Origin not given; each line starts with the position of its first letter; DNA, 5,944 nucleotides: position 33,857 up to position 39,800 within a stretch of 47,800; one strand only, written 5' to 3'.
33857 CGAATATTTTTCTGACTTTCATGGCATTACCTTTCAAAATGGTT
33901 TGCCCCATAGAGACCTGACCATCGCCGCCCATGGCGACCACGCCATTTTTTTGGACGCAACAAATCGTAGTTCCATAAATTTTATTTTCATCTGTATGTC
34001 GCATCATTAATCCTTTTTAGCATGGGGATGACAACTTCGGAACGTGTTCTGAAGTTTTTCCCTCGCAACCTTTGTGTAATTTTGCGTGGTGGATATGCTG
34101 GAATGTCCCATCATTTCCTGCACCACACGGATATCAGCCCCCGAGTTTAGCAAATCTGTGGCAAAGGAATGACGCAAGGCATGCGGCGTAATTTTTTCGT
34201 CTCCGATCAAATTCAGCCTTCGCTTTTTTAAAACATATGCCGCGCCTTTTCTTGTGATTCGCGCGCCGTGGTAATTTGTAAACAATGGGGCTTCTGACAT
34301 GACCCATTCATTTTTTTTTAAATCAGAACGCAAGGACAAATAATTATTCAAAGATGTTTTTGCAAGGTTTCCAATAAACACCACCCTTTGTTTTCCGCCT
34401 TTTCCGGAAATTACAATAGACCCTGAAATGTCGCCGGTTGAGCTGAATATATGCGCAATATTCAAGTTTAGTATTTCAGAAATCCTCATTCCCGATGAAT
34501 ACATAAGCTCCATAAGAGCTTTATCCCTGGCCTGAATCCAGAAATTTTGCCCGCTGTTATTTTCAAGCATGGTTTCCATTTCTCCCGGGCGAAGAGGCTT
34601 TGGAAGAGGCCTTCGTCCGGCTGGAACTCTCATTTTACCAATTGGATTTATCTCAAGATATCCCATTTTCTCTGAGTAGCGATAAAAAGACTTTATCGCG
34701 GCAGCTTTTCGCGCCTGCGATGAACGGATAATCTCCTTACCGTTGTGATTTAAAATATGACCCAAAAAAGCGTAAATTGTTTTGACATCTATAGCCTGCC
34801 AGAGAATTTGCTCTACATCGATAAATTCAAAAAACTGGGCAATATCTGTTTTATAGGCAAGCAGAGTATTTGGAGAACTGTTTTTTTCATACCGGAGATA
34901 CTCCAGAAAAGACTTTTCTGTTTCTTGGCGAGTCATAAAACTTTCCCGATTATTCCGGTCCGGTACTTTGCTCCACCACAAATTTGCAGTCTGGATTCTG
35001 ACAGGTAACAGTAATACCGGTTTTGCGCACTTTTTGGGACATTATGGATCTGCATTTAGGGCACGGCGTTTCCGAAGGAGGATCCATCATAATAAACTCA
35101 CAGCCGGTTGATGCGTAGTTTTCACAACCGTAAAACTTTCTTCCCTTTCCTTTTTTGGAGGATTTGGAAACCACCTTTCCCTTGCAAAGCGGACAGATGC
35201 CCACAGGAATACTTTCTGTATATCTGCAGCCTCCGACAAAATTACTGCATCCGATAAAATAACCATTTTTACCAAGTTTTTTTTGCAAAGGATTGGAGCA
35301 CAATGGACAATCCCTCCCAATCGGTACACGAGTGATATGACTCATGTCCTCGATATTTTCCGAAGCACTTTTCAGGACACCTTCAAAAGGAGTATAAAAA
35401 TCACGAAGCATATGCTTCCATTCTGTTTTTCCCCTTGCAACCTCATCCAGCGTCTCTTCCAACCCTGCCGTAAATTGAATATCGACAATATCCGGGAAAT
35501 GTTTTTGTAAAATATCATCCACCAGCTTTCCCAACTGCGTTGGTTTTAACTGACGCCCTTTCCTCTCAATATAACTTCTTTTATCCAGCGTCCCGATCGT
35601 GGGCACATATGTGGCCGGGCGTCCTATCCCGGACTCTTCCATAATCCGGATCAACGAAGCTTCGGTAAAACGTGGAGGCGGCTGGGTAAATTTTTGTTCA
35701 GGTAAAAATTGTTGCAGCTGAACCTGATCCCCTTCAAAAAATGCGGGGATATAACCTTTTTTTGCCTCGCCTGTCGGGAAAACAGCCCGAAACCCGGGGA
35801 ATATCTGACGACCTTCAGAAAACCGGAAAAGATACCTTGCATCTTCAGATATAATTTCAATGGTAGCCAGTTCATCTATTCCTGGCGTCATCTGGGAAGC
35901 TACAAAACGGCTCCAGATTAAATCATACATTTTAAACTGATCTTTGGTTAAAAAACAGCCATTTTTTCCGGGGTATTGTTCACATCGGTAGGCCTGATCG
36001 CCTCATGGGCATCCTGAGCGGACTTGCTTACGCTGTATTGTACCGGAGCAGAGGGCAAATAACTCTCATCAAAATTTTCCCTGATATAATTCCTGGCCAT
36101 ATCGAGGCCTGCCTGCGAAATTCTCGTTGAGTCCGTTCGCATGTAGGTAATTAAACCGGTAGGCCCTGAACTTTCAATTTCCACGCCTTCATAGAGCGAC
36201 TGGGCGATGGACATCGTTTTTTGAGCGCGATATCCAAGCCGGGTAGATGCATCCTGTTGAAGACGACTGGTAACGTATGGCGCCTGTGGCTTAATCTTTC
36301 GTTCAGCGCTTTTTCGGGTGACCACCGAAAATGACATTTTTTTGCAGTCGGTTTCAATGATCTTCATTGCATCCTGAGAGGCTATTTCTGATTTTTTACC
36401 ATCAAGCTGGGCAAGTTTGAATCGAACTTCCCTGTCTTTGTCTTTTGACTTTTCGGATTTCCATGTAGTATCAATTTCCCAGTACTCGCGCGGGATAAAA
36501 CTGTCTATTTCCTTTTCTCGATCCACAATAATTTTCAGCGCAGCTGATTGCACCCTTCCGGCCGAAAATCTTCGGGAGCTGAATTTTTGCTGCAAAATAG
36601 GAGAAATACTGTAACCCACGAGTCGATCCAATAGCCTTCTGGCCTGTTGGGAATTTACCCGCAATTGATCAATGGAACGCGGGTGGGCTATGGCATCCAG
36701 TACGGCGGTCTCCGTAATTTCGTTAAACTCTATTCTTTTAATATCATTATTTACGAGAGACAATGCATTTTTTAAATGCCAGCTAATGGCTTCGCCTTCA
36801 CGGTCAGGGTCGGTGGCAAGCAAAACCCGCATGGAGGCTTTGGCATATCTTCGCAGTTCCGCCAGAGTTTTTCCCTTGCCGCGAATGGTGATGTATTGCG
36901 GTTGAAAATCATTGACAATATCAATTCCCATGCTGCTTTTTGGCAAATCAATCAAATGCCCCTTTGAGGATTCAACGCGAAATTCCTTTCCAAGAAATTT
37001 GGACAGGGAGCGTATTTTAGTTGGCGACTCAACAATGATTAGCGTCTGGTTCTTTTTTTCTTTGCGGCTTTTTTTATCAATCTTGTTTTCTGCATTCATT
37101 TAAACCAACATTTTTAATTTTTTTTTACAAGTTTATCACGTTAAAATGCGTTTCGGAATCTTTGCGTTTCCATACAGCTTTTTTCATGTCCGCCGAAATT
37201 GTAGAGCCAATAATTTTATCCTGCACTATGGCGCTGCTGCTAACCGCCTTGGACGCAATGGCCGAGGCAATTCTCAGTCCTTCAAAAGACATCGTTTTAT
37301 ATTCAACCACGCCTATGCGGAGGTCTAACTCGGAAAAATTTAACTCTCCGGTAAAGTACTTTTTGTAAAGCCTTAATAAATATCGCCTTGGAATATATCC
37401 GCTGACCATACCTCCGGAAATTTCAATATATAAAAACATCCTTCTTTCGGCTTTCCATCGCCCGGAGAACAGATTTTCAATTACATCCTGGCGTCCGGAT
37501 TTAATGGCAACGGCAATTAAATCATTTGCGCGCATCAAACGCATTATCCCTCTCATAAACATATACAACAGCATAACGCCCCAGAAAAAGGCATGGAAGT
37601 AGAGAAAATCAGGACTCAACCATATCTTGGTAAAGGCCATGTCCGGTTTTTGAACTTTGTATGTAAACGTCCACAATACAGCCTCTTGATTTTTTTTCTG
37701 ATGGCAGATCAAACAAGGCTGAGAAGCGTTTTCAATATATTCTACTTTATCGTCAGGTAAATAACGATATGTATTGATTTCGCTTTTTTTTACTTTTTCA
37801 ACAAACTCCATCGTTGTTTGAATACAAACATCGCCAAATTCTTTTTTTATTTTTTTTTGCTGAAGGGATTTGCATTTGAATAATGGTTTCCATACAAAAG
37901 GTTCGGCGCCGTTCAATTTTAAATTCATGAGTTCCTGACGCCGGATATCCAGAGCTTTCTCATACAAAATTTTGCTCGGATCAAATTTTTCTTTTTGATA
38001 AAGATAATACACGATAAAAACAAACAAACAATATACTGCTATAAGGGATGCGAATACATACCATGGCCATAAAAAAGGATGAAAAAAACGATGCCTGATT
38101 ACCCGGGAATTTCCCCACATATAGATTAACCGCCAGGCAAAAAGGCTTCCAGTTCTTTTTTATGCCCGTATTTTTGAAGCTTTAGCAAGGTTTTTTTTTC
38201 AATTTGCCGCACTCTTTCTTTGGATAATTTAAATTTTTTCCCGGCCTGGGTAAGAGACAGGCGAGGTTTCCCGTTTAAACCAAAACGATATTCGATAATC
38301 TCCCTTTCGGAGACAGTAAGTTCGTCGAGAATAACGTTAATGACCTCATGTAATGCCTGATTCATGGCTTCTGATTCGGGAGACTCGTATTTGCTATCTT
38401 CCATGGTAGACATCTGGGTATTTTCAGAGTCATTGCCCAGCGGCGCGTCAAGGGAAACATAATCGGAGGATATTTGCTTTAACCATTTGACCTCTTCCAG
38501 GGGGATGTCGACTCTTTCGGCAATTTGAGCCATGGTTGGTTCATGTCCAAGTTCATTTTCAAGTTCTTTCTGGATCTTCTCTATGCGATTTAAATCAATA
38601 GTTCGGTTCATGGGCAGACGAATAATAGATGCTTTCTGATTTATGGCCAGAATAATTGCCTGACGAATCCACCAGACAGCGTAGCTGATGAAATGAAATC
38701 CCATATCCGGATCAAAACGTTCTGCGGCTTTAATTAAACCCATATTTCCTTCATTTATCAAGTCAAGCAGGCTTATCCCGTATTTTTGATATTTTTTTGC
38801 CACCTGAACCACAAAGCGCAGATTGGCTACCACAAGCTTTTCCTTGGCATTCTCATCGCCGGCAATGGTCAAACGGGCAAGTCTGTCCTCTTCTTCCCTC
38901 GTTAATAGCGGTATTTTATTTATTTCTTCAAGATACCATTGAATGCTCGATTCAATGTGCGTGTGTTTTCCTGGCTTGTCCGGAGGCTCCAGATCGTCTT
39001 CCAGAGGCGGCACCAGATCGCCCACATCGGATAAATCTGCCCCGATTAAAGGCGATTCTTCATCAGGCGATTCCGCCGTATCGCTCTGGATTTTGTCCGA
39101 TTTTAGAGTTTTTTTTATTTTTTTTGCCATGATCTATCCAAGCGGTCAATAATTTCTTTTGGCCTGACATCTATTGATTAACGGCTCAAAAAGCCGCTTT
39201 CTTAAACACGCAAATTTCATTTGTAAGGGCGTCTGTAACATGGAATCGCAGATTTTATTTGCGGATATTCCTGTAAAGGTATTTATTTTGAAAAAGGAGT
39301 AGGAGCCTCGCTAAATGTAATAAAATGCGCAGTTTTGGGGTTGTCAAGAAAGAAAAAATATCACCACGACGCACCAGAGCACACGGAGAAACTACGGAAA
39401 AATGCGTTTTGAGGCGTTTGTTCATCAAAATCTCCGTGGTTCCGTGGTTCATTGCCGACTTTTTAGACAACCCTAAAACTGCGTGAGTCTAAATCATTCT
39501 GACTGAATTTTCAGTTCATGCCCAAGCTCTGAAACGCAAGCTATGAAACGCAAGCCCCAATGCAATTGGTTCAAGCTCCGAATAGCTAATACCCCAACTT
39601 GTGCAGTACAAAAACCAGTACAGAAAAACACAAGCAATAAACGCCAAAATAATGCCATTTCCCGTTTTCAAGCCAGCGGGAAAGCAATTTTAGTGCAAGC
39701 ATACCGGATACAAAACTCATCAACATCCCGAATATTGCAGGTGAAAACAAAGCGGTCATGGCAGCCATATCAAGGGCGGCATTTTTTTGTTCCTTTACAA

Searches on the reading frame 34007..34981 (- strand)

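Call 61: search_protein_families(library=pfam, proteins=[window:34007-34981:-], max_evalue=0.00001)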
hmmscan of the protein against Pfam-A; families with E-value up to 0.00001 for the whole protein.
window:34007-34981:- (324 aa): 2 families
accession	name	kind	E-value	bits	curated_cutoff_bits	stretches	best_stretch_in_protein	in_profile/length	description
PF00589.27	Phage_integrase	-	6.6e-37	127.4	27.1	1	130-307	3-170/172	Phage integrase family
PF02899.23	Phage_int_SAM_1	-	1.2e-14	54.8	22.3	1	24-103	3-79/83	Phage integrase, N-terminal SAM-like domain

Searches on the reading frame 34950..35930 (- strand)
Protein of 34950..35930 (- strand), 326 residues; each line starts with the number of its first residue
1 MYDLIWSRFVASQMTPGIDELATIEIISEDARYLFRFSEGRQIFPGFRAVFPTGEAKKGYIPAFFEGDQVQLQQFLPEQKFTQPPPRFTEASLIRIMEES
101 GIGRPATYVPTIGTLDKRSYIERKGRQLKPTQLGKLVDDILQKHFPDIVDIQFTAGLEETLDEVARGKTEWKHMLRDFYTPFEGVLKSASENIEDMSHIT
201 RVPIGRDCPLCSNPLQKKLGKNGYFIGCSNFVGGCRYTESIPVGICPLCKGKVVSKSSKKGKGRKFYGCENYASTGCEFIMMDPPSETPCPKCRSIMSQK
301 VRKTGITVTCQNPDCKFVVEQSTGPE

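Call 61: search_protein_families(library=pfam, proteins=[window:34950-35930:-], max_evalue=0.00001)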
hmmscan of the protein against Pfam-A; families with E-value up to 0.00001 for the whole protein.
window:34950-35930:- (326 aa): 2 families
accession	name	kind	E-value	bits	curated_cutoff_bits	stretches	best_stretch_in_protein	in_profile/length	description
PF01131.25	Topoisom_bac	-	2e-49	169.1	35.1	1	1-175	237-410/411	DNA topoisomerase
PF01396.24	Zn_ribbon_Top1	-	1.5e-21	76.3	32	2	205-242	1-37/39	Topoisomerase DNA binding C4 zinc finger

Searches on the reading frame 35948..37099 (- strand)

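Call 61: search_protein_families(library=pfam, proteins=[window:35948-37099:-], max_evalue=0.00001)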
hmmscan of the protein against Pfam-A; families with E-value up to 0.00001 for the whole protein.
window:35948-37099:- (383 aa): 2 families
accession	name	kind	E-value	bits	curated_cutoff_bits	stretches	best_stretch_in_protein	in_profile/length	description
PF01131.25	Topoisom_bac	-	5.2e-62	210.6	35.1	1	143-376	2-227/411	DNA topoisomerase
PF01751.28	Toprim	-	3.4e-22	78.8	23.1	1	19-128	1-96/96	Toprim domain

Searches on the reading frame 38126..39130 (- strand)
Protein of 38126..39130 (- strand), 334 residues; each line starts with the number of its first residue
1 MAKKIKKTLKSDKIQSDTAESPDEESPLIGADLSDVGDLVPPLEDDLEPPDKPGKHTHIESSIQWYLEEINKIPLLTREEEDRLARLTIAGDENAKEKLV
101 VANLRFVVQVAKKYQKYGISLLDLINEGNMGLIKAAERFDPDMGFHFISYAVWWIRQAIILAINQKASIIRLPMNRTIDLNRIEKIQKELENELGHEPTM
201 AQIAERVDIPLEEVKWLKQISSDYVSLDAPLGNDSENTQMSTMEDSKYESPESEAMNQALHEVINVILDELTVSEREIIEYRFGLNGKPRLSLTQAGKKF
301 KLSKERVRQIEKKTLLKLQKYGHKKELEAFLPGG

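Call 12: search_protein_families(library=ncbifam, proteins=[window:38126-39130:-])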
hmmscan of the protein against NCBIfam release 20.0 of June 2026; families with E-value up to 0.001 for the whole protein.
window:38126-39130:- (334 aa): 46 families (the best 25 are shown)
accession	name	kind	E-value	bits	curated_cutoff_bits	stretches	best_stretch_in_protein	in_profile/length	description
TIGR02394.1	rpoS_proteo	equivalog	2.9e-78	263.2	378.7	1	57-325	9-277/285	RNA polymerase sigma factor RpoS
NF004207.0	PRK05657.1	equivalog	5.5e-78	262.6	394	1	54-327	49-322/329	RNA polymerase sigma factor RpoS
TIGR02997.1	Sig70-cyanoRpoD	subfamily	5.4e-77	259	384.5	1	92-318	72-297/298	RNA polymerase sigma factor, RpoD/SigA family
NF006666.0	PRK09210.1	equivalog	1.5e-75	254.9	572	1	56-331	94-369/370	RNA polymerase sigma factor RpoD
NF004208.0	PRK05658.1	equivalog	2e-71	241.9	555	1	93-331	391-629/631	RNA polymerase sigma factor RpoD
NF041931.2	MzaA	equivalog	1.8e-69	235.3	800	1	89-332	470-715/726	MZA anti-phage system associated sigma-70 family RNA polymerase sigma factor MzaA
TIGR02393.1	RpoD_Cterm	equivalog_domain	4.6e-69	232.6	354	1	95-331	1-237/238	RNA polymerase sigma factor RpoD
NF005920.0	PRK07921.1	subfamily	3.1e-66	223.6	464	1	76-329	73-325/328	RNA polymerase sigma factor SigB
NF005785.0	PRK07598.1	equivalog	4.3e-66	223.4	554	1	90-326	172-406/415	RNA polymerase sigma factor SigC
NF004615.0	PRK05949.1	subfamily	9.7e-66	221.9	530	1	88-320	85-316/327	RNA polymerase sigma factor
NF005643.0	PRK07406.1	equivalog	9.3e-65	219.2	500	1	89-321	155-386/397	RNA polymerase sigma factor RpoD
NF005642.0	PRK07405.1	subfamily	5e-64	216.5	524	1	89-321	77-308/318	RNA polymerase sigma factor SigD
NF004565.0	PRK05901.2-3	equivalog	8.2e-61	206.3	484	1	53-330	208-498/501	RNA polymerase sigma factor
NF004561.0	PRK05901.1-3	equivalog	2.1e-57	195.5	582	1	90-328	295-533/537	RNA polymerase sigma factor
NF004562.0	PRK05901.1-4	equivalog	2.6e-55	188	779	1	93-331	315-553/571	RNA polymerase sigma factor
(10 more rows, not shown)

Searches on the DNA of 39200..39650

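Call 49: search_rna_families(source=window, start=39200, end=39650, threshold=evalue, max_evalue=1)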
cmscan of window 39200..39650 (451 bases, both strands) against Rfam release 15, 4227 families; matches with E-value up to 1: 0.
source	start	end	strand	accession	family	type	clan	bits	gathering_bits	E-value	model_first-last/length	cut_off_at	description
